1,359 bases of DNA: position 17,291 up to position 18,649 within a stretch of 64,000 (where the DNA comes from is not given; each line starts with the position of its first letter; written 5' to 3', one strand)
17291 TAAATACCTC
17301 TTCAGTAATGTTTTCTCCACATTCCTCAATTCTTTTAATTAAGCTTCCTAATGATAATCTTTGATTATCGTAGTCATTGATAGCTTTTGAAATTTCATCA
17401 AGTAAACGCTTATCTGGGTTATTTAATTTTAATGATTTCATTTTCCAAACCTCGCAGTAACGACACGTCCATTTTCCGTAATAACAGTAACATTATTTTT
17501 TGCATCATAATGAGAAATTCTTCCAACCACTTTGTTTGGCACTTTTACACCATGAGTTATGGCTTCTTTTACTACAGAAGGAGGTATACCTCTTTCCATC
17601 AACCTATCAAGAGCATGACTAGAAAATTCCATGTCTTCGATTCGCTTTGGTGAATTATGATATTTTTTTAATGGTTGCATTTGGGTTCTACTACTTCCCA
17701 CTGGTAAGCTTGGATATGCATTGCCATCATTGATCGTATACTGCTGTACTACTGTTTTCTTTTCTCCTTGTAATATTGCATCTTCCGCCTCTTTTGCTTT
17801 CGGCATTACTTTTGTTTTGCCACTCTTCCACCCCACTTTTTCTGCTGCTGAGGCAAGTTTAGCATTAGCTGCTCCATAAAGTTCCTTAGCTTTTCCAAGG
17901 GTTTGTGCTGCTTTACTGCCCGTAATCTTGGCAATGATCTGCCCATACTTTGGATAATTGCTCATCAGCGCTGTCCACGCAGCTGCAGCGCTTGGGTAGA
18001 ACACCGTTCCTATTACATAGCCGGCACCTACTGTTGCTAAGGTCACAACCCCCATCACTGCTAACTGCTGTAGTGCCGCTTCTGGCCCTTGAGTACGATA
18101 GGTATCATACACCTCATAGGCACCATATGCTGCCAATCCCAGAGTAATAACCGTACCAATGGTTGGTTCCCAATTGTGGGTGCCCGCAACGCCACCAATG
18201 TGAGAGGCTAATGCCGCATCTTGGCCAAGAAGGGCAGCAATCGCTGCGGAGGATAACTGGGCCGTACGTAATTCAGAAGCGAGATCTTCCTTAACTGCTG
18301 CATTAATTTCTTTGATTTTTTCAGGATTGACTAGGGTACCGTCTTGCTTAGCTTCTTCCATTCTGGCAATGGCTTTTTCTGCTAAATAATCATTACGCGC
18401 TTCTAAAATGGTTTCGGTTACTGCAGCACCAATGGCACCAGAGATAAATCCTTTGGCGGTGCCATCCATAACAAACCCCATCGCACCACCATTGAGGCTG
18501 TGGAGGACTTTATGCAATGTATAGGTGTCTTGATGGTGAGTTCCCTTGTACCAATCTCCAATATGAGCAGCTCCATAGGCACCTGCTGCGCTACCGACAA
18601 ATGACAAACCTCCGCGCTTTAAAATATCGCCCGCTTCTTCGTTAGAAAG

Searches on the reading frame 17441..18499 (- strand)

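Call 81: search_protein_families(library=pfam, proteins=[window:17441-18499:-], max_evalue=0.1)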
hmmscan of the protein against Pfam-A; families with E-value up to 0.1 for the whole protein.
window:17441-18499:- (353 aa): 1 family
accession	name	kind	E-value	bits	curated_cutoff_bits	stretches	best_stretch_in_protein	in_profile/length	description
PF14076.12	DUF4258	-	0.0012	19.6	25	1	292-318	1-27/71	Domain of unknown function (DUF4258)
